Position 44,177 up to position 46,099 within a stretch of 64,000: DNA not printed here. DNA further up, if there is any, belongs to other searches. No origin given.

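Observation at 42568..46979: Candidate protein O-glycosylation operon: two Pro/Thr-linker discoidin (lipo)proteins co-transcribed with a PMT/ArnT-like GT-C enzyme and ApbE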

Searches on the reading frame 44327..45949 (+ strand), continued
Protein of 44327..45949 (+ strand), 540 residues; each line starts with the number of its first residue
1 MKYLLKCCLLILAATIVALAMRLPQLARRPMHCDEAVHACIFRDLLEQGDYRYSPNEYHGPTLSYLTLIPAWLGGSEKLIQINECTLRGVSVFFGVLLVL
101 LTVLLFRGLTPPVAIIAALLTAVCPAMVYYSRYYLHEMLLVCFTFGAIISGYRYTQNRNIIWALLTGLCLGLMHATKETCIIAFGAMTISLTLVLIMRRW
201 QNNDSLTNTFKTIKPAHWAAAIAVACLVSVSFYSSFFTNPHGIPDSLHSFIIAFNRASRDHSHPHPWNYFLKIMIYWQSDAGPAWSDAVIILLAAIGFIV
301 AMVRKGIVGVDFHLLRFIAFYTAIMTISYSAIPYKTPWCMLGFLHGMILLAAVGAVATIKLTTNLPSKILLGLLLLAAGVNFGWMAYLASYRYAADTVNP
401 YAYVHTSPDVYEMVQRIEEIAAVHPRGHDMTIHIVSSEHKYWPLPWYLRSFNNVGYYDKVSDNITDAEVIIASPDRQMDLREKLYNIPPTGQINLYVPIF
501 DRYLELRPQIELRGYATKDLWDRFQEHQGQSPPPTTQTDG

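Call 37: predict_structure(alignment_id=A1)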
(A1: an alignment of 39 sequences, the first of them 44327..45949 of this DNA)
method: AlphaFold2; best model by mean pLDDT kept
length: 540 residues; sequences in the alignment: 39
mean_pLDDT: 66.1   pTM: 0.57
mean pLDDT of the five models: 66.1, 65.3, 61.2, 57.0, 55.5
residues with pLDDT >= 90: 11; 70-90: 219; 50-70: 223; < 50: 87
segments of 3 or more residues with pLDDT < 50: 55-63, 127-131, 233-237, 257-268, 270-275, 277-286, 334-337, 388-406, 488-493, 533-540
pLDDT, mean of each block of 10 residues (from residue 1): 70 68 54 53 55 50 53 62 63 63 63 65 52 56 73 75 83 62 70 72 57 75 76 52 56 51 46 46 51 83 68 80 76 53 68 76 78 71 54 44 52 85 90 84 76 86 83 83 63 68 64 86 84 41
secondary structure, 60 per line:
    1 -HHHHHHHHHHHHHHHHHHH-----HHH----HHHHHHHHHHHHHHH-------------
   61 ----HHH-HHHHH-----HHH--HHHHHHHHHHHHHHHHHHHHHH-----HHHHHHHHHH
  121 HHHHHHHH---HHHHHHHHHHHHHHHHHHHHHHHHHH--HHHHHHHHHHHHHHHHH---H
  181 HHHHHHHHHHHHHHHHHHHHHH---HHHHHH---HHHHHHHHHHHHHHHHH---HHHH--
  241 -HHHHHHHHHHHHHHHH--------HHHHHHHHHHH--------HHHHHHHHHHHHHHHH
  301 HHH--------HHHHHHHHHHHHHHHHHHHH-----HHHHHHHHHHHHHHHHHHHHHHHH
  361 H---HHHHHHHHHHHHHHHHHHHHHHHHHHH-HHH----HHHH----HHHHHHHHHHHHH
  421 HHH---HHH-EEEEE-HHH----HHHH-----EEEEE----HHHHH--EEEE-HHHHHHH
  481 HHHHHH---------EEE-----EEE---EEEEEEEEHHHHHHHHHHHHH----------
elements in order: H2-20 H33-47 H69-73 H84-105 H111-128 H132-157 H160-176 H180-202 H206-211 H215-231 H235-238 H242-257 H266-276 H285-303 H312-331 H337-361 H365-391 H400-403 H408-423 E431-435 H444-447 E453-457 H462-466 E469-472 H474-486 E496-498 E504-506 E510-517 H518-530

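Call 41: fold_search(model_id=the predicted structure, library=pdb)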
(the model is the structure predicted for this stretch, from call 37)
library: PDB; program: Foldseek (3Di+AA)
matches with E <= 10: 254; with E <= 0.001: 9
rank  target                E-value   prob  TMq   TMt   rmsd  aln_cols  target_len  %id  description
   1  6s7o_A                4.6e-06  1.00  0.42  0.36  16.2       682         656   13  Cryo-EM structure of human oligosaccharyltransferase complex OST-A (released 2019-12-18)
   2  8pn9_A                9.9e-06  1.00  0.43  0.37  14.1       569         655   12  Structure of human oligosaccharyltransferase OST-A complex bound to NGI-1 (released 2024-05-08)
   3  6ezn_F                3.0e-05  1.00  0.45  0.39  16.6       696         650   11  Cryo-EM structure of the yeast oligosaccharyltransferase (OST) complex (released 2018-01-17)
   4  9n9j_I                9.5e-05  1.00  0.40  0.33  16.9       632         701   13  Structure of a GRP94 folding intermediate engaged with a CCDC134- and FKBP11-bound secretory translocon (released 2025-11-19)
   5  6s7t_A                1.2e-04  1.00  0.42  0.34  14.0       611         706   11  Cryo-EM structure of human oligosaccharyltransferase complex OST-B (released 2019-12-18)
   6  5ogl_A                1.9e-04  1.00  0.46  0.37   9.4       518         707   16  Structure of bacterial oligosaccharyltransferase PglB in complex with an acceptor peptide and an lipid-linked oligosac (released 2017-10-25)
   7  6ftg_5                2.0e-04  1.00  0.45  0.39  16.1       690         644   11  Subtomogram average of OST-containing ribosome-translocon complexes from canine rough microsomal membranes (released 2018-03-21)
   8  5ezm                  6.2e-04  1.00  0.42  0.42  12.2       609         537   13  Crystal Structure of ArnT from Cupriavidus metallidurans in the apo state (released 2016-02-17)
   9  6c26_A                7.3e-04  1.00  0.41  0.36  17.3       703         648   10  The Cryo-EM structure of a eukaryotic oligosaccharyl transferase complex (released 2018-01-31)
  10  5f15                  1.3e-03  1.00  0.40  0.40  11.9       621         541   14  Crystal Structure of ArnT from Cupriavidus metallidurans bound to Undecaprenyl phosphate (released 2016-02-17)
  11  8if8_B                1.9e-03  0.99  0.30  0.27  19.8       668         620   12  Arabinosyltransferase AftA (released 2023-05-31)
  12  9s6s_A                3.5e-03  1.00  0.40  0.39  11.9       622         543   12  Ternary cryo-EM structure of human ALG9 with Dol25-PP-GlcNAc2Man6, Dol25-P-Man and Fab (released 2026-03-18)
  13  9s6u_A                4.4e-03  1.00  0.41  0.41  11.9       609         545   14  Ternary cryo-EM structure of human ALG9 with Dol25-PP-GlcNAc2Man8, Dol25-P-Man and Fab (released 2026-03-18)
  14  8xv2                  1.1e-01  0.18  0.13  0.16  23.6       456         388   12  Thiamine-bound human SLC19A3 (released 2024-03-27)
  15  7bve_A                2.2e-01  0.93  0.25  0.15  11.8       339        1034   16  Cryo-EM structure of Mycobacterium smegmatis arabinosyltransferase EmbC2-AcpM2 in complex with ethambutol (released 2020-04-29)
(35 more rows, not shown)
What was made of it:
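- On GT39 protein O-mannosyltransferase (Pmt): Foldseek ranks STT3, PglB, ArnT, AftA and ALG9 (E 5e-6 to 4e-3) above Pmt1/Pmt2 (E 0.3-1.2) (call 41).
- Closest known: ArnT/ArnC lipid A aminoarabinose system. Same: It has the GT-C fold; ArnT is among the top Foldseek hits (call 41).
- The GT-C fold is confirmed, with STT3, PglB and ArnT as top hits (call 41). The Foldseek ranking puts Pmt1/2 below STT3, PglB and ArnT (call 41).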

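Call 52: search_protein_families(library=ncbifam, proteins=[L002:12840-13601:-, L040:10603-11343:-, L069:10586-11323:-, L057:10599-11318:-], max_evalue=0.00001)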
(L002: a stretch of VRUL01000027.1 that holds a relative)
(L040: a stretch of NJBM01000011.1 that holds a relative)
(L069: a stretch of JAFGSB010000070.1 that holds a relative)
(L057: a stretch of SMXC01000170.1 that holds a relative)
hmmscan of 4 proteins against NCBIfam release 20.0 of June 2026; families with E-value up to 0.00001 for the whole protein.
L002:12840-13601:- (253 aa): 16 families
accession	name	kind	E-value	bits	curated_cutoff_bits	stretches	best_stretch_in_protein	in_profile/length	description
NF010496.0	PRK13915.1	equivalog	4.1e-16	58.9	262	1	2-97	32-128/307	glucosyl-3-phosphoglycerate synthase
TIGR04182.1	glyco_TIGR04182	equivalog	7.6e-15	55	325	1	2-231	1-215/293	S-layer glycoprotein N-glycosyltransferase AglJ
NF058614.1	PPMAGASynPpgS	equivalog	1e-12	48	370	1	2-208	1-195/226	polyprenyl-phospho-N-acetylgalactosaminyl synthase PpgS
TIGR04283.1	glyco_like_mftF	equivalog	2e-11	43.9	182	1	3-93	1-80/221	TIGR04283 family arsenosugar biosynthesis glycosyltransferase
TIGR03965.1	mycofact_glyco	equivalog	2e-11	43.5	280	1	2-98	75-167/467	mycofactocin biosynthesis glycosyltransferase MftF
TIGR03937.1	PgaC_IcaA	equivalog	4.1e-11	42.5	422.3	1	3-98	47-138/407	poly-beta-1,6-N-acetyl-D-glucosamine synthase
NF047588.1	GlcsyltransPgfSStrep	equivalog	1.1e-10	41.3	500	1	1-172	1-163/308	glycosyltransferase PgfS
NF041391.1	DPhHxTase_Halo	equivalog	1.9e-10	40.1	375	1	34-211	25-185/213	dolichyl-phosphate hexose transferase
NF038302.1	EPS_HpsE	equivalog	4.1e-10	39.1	300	1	1-96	1-97/307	hormogonium polysaccharide biosynthesis glycosyltransferase HpsE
NF007986.1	PRK10714.1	equivalog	3.1e-09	36.3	529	1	2-168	7-164/316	undecaprenyl-phosphate 4-deoxy-4-formamido-L-arabinose transferase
NF041875.1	EPS_EpsD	equivalog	6e-09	35.7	370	1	3-101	1-95/325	exopolysaccharide biosynthesis glycosyltransferase EpsD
NF007482.0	PRK10073.1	equivalog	5.8e-08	32.1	423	1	3-120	8-120/334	glycosyltransferase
TIGR03469.1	HpnB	hypoth_equivalog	4.1e-07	29.3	379.25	1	2-97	45-147/386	hopene-associated glycosyltransferase HpnB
NF047683.1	TeichurnBiosyTuaG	equivalog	7.1e-07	29.1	400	1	3-118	8-119/252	teichuronic acid biosynthesis protein TuaG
NF050819.1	PolSacchBiosHfsG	equivalog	1.7e-06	27.4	500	1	21-142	26-149/302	polysaccharide biosynthesis protein HfsG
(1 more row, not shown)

L040:10603-11343:- (246 aa): 18 families
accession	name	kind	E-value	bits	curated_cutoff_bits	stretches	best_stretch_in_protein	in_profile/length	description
NF058614.1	PPMAGASynPpgS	equivalog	6.7e-14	51.9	370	1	3-209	1-195/226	polyprenyl-phospho-N-acetylgalactosaminyl synthase PpgS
TIGR04182.1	glyco_TIGR04182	equivalog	4.6e-13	49.2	325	1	3-232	1-215/293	S-layer glycoprotein N-glycosyltransferase AglJ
TIGR03937.1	PgaC_IcaA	equivalog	1.9e-12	46.9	422.3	1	4-98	47-137/407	poly-beta-1,6-N-acetyl-D-glucosamine synthase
NF010496.0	PRK13915.1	equivalog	2.8e-12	46.3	262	1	3-95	32-125/307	glucosyl-3-phosphoglycerate synthase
NF041391.1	DPhHxTase_Halo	equivalog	1.9e-11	43.4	375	1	11-223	4-197/213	dolichyl-phosphate hexose transferase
TIGR04283.1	glyco_like_mftF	equivalog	3.9e-11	43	182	1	4-96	1-82/221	TIGR04283 family arsenosugar biosynthesis glycosyltransferase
NF047588.1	GlcsyltransPgfSStrep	equivalog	5.2e-10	39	500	1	2-138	1-134/308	glycosyltransferase PgfS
TIGR03965.1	mycofact_glyco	equivalog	5.3e-10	38.8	280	1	3-101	75-168/467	mycofactocin biosynthesis glycosyltransferase MftF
NF038302.1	EPS_HpsE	equivalog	2.1e-09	36.8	300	1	2-95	1-95/307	hormogonium polysaccharide biosynthesis glycosyltransferase HpsE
NF041875.1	EPS_EpsD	equivalog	8.6e-09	35.2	370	1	4-95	1-88/325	exopolysaccharide biosynthesis glycosyltransferase EpsD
NF007986.1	PRK10714.1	equivalog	1.6e-08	33.9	529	1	3-170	7-165/316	undecaprenyl-phosphate 4-deoxy-4-formamido-L-arabinose transferase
NF047683.1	TeichurnBiosyTuaG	equivalog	6.6e-08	32.5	400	1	4-102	8-102/252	teichuronic acid biosynthesis protein TuaG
NF007482.0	PRK10073.1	equivalog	8.3e-08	31.6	423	1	3-98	7-97/334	glycosyltransferase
NF050050.1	ProtGlycPglI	equivalog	2.9e-06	26.9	500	1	3-96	3-93/306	GalNAc(5)-diNAcBac-PP-undecaprenol beta-1,3-glucosyltransferase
NF041865.1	EpsU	equivalog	2.9e-06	26.6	700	1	4-103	41-133/394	exopolysaccharide biosynthesis GT2 family glycosyltransferase EpsU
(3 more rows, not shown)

L069:10586-11323:- (245 aa): 14 families
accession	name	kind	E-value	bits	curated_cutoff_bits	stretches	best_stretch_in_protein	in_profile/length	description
TIGR03937.1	PgaC_IcaA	equivalog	2.6e-14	53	422.3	1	3-100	47-140/407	poly-beta-1,6-N-acetyl-D-glucosamine synthase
NF010496.0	PRK13915.1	equivalog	1.1e-12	47.7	262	1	2-95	32-126/307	glucosyl-3-phosphoglycerate synthase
NF038302.1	EPS_HpsE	equivalog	1.6e-11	43.8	300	1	1-142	1-142/307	hormogonium polysaccharide biosynthesis glycosyltransferase HpsE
NF041875.1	EPS_EpsD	equivalog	2.7e-11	43.5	370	1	4-132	2-126/325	exopolysaccharide biosynthesis glycosyltransferase EpsD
NF058614.1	PPMAGASynPpgS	equivalog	1.1e-10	41.3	370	1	2-208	1-195/226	polyprenyl-phospho-N-acetylgalactosaminyl synthase PpgS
NF047683.1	TeichurnBiosyTuaG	equivalog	1.2e-10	41.5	400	1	3-115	8-116/252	teichuronic acid biosynthesis protein TuaG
TIGR04283.1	glyco_like_mftF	equivalog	2.5e-10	40.3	182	1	3-95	1-82/221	TIGR04283 family arsenosugar biosynthesis glycosyltransferase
TIGR03965.1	mycofact_glyco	equivalog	3.9e-10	39.2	280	1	2-98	75-166/467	mycofactocin biosynthesis glycosyltransferase MftF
NF007986.1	PRK10714.1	equivalog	6.8e-10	38.5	529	1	2-95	7-100/316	undecaprenyl-phosphate 4-deoxy-4-formamido-L-arabinose transferase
NF007482.0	PRK10073.1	equivalog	1.7e-09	37.2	423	1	3-119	8-119/334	glycosyltransferase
NF047588.1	GlcsyltransPgfSStrep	equivalog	3.7e-09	36.2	500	1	1-94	1-94/308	glycosyltransferase PgfS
TIGR04242.1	nodulat_NodC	equivalog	1.9e-08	33.7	550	1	3-108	50-154/395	chitooligosaccharide synthase NodC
NF041391.1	DPhHxTase_Halo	equivalog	3.8e-08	32.6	375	1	35-210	26-184/213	dolichyl-phosphate hexose transferase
TIGR04182.1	glyco_TIGR04182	equivalog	5.4e-08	32.6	325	1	2-217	1-199/293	S-layer glycoprotein N-glycosyltransferase AglJ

L057:10599-11318:- (239 aa): 14 families
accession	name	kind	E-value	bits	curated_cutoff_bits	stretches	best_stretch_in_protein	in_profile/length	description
NF007482.0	PRK10073.1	equivalog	3.7e-12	45.9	423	1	2-119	7-120/334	glycosyltransferase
NF038302.1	EPS_HpsE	equivalog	9.1e-12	44.6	300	1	1-119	1-121/307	hormogonium polysaccharide biosynthesis glycosyltransferase HpsE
NF041391.1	DPhHxTase_Halo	equivalog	3.1e-11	42.7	375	1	33-210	24-185/213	dolichyl-phosphate hexose transferase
TIGR03937.1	PgaC_IcaA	equivalog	4.1e-11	42.5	422.3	1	3-94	47-135/407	poly-beta-1,6-N-acetyl-D-glucosamine synthase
TIGR04283.1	glyco_like_mftF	equivalog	5.3e-11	42.5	182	1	3-91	1-79/221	TIGR04283 family arsenosugar biosynthesis glycosyltransferase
NF041875.1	EPS_EpsD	equivalog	9.8e-11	41.6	370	1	3-122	1-117/325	exopolysaccharide biosynthesis glycosyltransferase EpsD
TIGR04182.1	glyco_TIGR04182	equivalog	2.1e-10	40.5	325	1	2-211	1-193/293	S-layer glycoprotein N-glycosyltransferase AglJ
NF058614.1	PPMAGASynPpgS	equivalog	3.6e-10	39.6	370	1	2-207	1-195/226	polyprenyl-phospho-N-acetylgalactosaminyl synthase PpgS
TIGR03965.1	mycofact_glyco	equivalog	1.7e-09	37.1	280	1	2-100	75-169/467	mycofactocin biosynthesis glycosyltransferase MftF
NF010496.0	PRK13915.1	equivalog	3.6e-09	36.1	262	1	3-94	33-126/307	glucosyl-3-phosphoglycerate synthase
NF007986.1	PRK10714.1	equivalog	2e-08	33.6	529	1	3-173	8-170/316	undecaprenyl-phosphate 4-deoxy-4-formamido-L-arabinose transferase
NF047683.1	TeichurnBiosyTuaG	equivalog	4.9e-07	29.7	400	1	3-110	8-112/252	teichuronic acid biosynthesis protein TuaG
TIGR04009.1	wcaE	equivalog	7e-07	28.8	369.2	1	2-97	2-95/248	colanic acid biosynthesis glycosyltransferase WcaE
NF047588.1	GlcsyltransPgfSStrep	equivalog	1.1e-06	28.2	500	1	1-127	1-127/308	glycosyltransferase PgfS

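Call 67: search_protein_representatives(protein=window:44327-45949:+)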
Query: 540 residues. Proteins with E-value up to 0.001 (for the whole library): 4212; up to 1e-10: 2724; up to 1e-30: 1236. The best 150 are listed.
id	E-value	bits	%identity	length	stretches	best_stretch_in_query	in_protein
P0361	1.8e-168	577.9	51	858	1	1-530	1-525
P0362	2.9e-145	501.3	43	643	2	9-514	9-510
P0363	7.5e-145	500.0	45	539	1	9-531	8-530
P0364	6.9e-139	480.3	46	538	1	3-525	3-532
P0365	1.4e-136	472.6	46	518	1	7-526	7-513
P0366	4.9e-133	461.0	45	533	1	2-528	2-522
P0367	1.0e-132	459.9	44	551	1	6-523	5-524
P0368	2.3e-132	458.8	47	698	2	8-358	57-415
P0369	2.2e-128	445.6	42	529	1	1-526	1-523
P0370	2.0e-126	439.1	44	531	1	9-540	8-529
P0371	3.4e-126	438.4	42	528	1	6-520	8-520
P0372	3.9e-126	438.2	46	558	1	5-528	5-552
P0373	4.0e-126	438.1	46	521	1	11-524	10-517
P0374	1.0e-125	436.8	46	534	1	9-529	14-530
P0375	1.9e-125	435.9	57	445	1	1-349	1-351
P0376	5.3e-124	431.1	45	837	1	6-525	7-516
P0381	3.6e-120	418.5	44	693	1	9-484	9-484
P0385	1.0e-118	413.7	48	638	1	11-461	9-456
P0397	6.1e-115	401.2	45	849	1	11-496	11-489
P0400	1.1e-113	397.1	42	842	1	3-523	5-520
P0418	5.3e-111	388.2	44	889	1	12-535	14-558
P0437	1.1e-107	377.3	38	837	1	19-529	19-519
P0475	9.0e-102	357.8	40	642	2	8-385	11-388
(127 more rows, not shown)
